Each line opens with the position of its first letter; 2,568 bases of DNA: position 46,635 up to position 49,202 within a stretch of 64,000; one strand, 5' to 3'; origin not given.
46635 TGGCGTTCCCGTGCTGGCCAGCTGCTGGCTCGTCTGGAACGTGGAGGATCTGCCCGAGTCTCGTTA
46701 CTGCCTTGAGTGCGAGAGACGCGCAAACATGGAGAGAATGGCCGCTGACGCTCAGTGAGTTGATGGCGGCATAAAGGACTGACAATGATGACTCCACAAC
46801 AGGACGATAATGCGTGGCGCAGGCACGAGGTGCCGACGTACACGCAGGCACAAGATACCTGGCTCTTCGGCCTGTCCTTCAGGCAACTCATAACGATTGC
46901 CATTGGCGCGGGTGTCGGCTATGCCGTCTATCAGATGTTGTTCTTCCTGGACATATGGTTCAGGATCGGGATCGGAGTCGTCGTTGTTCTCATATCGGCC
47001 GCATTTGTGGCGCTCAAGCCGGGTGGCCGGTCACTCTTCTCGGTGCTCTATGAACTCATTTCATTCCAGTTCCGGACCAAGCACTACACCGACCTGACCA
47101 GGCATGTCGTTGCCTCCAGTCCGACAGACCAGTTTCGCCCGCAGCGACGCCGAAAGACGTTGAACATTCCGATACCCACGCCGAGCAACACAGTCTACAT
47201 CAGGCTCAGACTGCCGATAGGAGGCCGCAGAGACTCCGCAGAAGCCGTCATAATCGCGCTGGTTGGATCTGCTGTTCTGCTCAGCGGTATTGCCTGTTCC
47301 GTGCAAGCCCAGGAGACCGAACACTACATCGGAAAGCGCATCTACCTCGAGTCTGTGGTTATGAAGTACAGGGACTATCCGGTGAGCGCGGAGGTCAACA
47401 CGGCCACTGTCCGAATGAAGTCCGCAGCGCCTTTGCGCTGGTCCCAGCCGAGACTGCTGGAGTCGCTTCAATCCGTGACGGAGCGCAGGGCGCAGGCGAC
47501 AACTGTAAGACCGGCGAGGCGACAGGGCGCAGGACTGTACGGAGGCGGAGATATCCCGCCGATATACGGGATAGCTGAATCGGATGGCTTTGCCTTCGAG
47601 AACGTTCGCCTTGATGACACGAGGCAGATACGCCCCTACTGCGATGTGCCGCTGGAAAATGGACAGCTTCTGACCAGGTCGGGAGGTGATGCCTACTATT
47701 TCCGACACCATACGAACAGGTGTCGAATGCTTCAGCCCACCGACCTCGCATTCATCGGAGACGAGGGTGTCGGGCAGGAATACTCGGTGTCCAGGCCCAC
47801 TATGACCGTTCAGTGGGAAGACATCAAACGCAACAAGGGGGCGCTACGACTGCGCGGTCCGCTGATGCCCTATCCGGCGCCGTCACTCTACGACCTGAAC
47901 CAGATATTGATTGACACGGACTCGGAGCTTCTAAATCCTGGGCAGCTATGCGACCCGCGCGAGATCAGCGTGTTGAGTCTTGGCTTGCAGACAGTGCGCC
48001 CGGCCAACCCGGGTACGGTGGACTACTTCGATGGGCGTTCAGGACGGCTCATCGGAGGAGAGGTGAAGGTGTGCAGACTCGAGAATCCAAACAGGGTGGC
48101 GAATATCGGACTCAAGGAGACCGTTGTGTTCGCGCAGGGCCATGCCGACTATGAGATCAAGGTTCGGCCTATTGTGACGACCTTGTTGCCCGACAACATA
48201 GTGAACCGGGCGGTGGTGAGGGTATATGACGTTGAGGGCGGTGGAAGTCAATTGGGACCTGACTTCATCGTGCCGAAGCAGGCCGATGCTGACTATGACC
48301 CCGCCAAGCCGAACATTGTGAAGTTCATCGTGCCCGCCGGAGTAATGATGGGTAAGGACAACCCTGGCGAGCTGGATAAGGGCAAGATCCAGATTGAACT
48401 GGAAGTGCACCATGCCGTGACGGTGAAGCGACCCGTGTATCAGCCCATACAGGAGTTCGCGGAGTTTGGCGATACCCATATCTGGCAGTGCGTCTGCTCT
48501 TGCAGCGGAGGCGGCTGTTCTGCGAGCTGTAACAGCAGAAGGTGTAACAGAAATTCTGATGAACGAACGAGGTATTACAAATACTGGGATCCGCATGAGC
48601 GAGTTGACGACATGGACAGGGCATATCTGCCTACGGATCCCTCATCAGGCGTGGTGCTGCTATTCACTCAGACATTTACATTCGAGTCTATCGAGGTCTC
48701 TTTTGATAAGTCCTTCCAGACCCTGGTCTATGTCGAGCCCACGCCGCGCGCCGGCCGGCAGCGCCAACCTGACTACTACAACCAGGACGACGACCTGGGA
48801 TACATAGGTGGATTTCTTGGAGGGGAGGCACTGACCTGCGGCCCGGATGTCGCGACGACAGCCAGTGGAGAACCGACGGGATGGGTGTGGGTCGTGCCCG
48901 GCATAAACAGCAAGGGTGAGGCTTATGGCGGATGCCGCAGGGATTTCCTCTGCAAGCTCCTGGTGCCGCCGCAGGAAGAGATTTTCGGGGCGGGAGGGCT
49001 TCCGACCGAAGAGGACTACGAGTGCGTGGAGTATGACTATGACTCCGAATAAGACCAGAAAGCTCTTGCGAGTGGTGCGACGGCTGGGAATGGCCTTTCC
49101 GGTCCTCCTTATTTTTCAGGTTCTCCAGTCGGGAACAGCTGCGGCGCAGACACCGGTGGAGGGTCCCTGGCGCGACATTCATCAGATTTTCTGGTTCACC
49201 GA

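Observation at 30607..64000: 33-kb single-strand conjugation/T4SS-like locus in which only a handful of genes are recognisable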

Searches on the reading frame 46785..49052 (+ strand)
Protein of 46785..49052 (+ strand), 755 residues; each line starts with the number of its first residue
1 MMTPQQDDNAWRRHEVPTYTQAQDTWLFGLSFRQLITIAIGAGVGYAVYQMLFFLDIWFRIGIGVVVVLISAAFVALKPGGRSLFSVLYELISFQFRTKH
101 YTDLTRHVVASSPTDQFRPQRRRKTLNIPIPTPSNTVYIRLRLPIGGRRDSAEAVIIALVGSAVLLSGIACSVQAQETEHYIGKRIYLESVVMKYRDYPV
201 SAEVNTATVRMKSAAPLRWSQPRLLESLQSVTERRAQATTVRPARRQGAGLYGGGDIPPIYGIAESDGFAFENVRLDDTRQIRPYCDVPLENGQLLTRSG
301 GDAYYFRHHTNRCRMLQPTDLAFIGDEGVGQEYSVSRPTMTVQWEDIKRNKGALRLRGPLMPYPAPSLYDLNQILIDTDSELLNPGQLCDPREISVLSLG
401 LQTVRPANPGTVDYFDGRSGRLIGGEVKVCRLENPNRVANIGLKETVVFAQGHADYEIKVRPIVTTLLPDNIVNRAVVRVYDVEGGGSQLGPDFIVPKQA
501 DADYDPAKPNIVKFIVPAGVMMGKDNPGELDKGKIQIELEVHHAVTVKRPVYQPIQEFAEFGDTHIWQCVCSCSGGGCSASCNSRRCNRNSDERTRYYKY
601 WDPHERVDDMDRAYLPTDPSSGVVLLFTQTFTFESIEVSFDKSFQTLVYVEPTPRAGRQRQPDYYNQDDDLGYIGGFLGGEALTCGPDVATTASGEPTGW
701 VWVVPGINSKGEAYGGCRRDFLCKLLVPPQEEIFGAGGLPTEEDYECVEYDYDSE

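Call 5: search_protein_families(library=pfam, max_evalue=0.01, proteins=[window:46785-49052:+])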
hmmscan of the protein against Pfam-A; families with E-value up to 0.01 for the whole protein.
window:46785-49052:+ (755 aa): 1 family
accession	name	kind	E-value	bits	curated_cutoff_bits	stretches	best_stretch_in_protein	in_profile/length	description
PF12666.12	PrgI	-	2.6e-06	28.3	27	1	21-100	8-88/91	PrgI family protein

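Call 25: search_protein_families(library=ncbifam, max_evalue=0.01, proteins=[window:46785-49052:+])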
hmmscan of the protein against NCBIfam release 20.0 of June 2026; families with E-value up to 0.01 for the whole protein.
window:46785-49052:+ (755 aa): 1 family
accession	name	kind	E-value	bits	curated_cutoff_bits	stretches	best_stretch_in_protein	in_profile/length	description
NF042935.1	SCO6880_fam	subfamily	0.00016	20.7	60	1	19-100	6-83/477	SCO6880 family protein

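Call 51: find_homologous_proteins(query=window:46785-49052:+, max_evalue=0.001)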
Query window:46785-49052:+ (755 aa): 11 proteins with E <= 0.001 among 8000 candidates.
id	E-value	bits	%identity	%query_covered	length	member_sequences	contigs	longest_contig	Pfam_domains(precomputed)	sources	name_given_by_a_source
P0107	0.0e+0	1749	99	100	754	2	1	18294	-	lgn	-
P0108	0.0e+0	1113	63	100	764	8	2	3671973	-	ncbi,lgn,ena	-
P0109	0.0e+0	1061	59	100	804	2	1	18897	-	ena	-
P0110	1.4e-285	968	57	100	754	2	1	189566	-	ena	-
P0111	3.8e-210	718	45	99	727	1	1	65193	-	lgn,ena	-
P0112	2.8e-201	689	45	99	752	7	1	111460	PF12666.13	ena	-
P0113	2.8e-200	686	43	99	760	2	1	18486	-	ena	-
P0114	2.8e-195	669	44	99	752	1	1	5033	PF12666.13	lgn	-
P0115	1.9e-191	656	44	99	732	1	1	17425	-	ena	-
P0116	1.5e-158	548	49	72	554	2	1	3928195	-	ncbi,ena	-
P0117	3.6e-111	391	39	74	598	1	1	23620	-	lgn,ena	-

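Call 65: predict_structure(alignment_id=A3)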
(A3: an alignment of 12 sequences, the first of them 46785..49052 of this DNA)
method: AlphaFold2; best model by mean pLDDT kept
length: 755 residues; sequences in the alignment: 12
mean_pLDDT: 51.3   pTM: 0.38
mean pLDDT of the five models: 51.3, 45.5, 43.7, 43.6, 40.9
residues with pLDDT >= 90: 2; 70-90: 143; 50-70: 228; < 50: 382
segments of 3 or more residues with pLDDT < 50: 1-30, 76-133, 135-186, 194-203, 229-242, 248-253, 291-307, 311-337, 357-365, 367-370, 402-420, 526-528, 572-591, 640-669, 673-679, 685-691, 695-755
pLDDT, mean of each block of 10 residues (from residue 1): 29 25 36 61 72 75 71 49 44 38 29 28 35 40 32 36 37 25 42 45 57 56 60 35 48 56 70 63 53 43 46 42 39 48 60 50 44 61 73 64 40 34 71 81 69 60 76 87 73 85 80 70 56 73 82 61 62 43 45 61 58 58 80 61 37 31 41 46 43 43 26 26 29 26 29 30
secondary structure, 60 per line:
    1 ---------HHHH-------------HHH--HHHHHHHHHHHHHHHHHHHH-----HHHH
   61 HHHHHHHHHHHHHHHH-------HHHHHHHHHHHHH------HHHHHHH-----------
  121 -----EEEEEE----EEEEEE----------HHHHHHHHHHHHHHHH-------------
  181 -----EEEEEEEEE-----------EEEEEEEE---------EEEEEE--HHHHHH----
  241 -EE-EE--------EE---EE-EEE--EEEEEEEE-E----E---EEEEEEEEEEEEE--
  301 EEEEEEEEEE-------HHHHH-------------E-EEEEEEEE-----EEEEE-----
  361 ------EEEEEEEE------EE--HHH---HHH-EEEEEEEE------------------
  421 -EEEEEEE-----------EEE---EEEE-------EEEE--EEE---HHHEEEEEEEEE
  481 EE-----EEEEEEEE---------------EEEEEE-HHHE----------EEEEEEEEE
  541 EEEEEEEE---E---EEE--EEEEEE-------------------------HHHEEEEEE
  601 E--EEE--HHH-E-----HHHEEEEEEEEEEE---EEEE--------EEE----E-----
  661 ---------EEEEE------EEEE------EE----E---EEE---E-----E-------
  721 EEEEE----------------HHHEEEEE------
elements in order (helices of 4 or more, strands of 3 or more residues): H10-13 H32-51 H57-76 H84-96 H103-109 E126-131 E136-141 H152-167 E186-194 E206-213 E223-228 H231-236 E263-265 E268-275 E286-298 E301-310 H318-322 E338-345 E351-355 E367-374 E395-402 E422-428 E440-442 E446-449 E457-460 E463-465 E472-482 E488-495 E511-516 E532-548 E556-558 E561-566 E595-601 E604-606 E622-632 E636-639 E648-650 E670-674 E681-684 E701-703 E721-725 E745-749

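Call 68: fold_search(model_id=the predicted structure, library=pdb)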
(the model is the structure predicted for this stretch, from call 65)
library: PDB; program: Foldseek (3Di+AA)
matches with E <= 10: 202; with E <= 0.001: 0
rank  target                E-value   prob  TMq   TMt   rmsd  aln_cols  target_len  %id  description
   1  9xqs_U                5.8e-03  0.30  0.10  0.08  25.0       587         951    8  Structure of the inner peripheral region in the phage phiKZ baseplate complex (released 2026-02-11)
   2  9bt8_B                2.2e-02  0.28  0.10  0.19  19.9       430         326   10  Structure of Src in complex with beta-arrestin 1 revealing SH3 binding sites (released 2024-11-13)
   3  8tio_A                4.8e-02  0.33  0.11  0.21  17.8       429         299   11  Human ACKR3 with C tail extended by 12 glycines phosphorylated by GRK5 in complex with Arrestin2 reconstructed without (released 2025-01-22)
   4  4u48                  5.3e-02  0.03  0.05  0.03  37.8       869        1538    9  Crystal structure of Salmonella alpha-2-macroglobulin (released 2014-09-17)
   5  5oyk                  1.5e-01  0.03  0.06  0.10  27.2       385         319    9  Outer-membrane expressed OmpT of Vibrio cholerae (released 2018-04-25)
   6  8xm5_A                2.1e-01  0.02  0.06  0.05  35.0       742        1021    8  Cryo-EM structure of SARS-CoV-2 Omicron EG.5 spike protein(6P), RBD-closed state (released 2024-07-03)
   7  6ehf                  2.8e-01  0.02  0.05  0.08  28.1       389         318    9  OmpT (in-vitro folded), an outer membrane protein Vibrio cholerae (trimer form) (released 2018-04-25)
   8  3w5n                  3.3e-01  0.04  0.07  0.06  34.7       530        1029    9  Crystal Structure of Streptomyces avermitilis alpha-L-rhamnosidase complexed with L-rhamnose (released 2013-03-20)
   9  6za2_A                4.0e-01  0.08  0.09  0.06  22.5       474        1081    8  Crystal structure of dimeric latent PorU from Porphyromonas gingivalis (released 2021-09-29)
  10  9kqr_b                4.2e-01  0.02  0.06  0.08  41.9       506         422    8  Cryo-EM Structure of Mature Semliki Forest Virus (released 2025-10-22)
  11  6k3f_F                4.6e-01  0.11  0.12  0.22  17.0       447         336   10  Crystal Structure of beta-Arrestin 2 in Complex with CXCR7 Phosphopeptide (released 2020-06-10)
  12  6j0n_J                4.6e-01  0.01  0.04  0.05  31.9       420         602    8  Cryo-EM Structure of an Extracellular Contractile Injection System, baseplate in extended state, refined in C6 symmetr (released 2019-04-10)
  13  7t3m_A                5.9e-01  0.01  0.05  0.04  38.7       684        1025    8  SARS-CoV-2 S (Spike Glycoprotein) D614G with Three (3) RBDs Up, Bound to Antibody 2-7 scFv, composite map (released 2022-08-24)
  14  6ehd                  7.9e-01  0.01  0.04  0.08  28.1       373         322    8  OmpT (in-vitro folded), an outer membrane protein of Vibrio cholerae (released 2018-04-25)
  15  7wwi_B                7.9e-01  0.01  0.05  0.04  35.0       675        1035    8  SARS-CoV-2 BA.1 Spike trimer in complex with 55A8 Fab in the class 1 conformation (released 2023-02-15)
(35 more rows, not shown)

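Call 83: search_solved_structures(query=A3, max_evalue=1)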
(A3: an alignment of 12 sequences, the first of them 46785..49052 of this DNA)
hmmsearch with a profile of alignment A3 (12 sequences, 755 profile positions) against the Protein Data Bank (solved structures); distinct sequences matched with E-value up to 1: 2.
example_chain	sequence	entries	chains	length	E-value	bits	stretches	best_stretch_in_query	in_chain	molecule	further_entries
3ul3_B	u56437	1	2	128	0.23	12.8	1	165-199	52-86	Thioredoxin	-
4o32_A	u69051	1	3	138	0.27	12.5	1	165-199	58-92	Thioredoxin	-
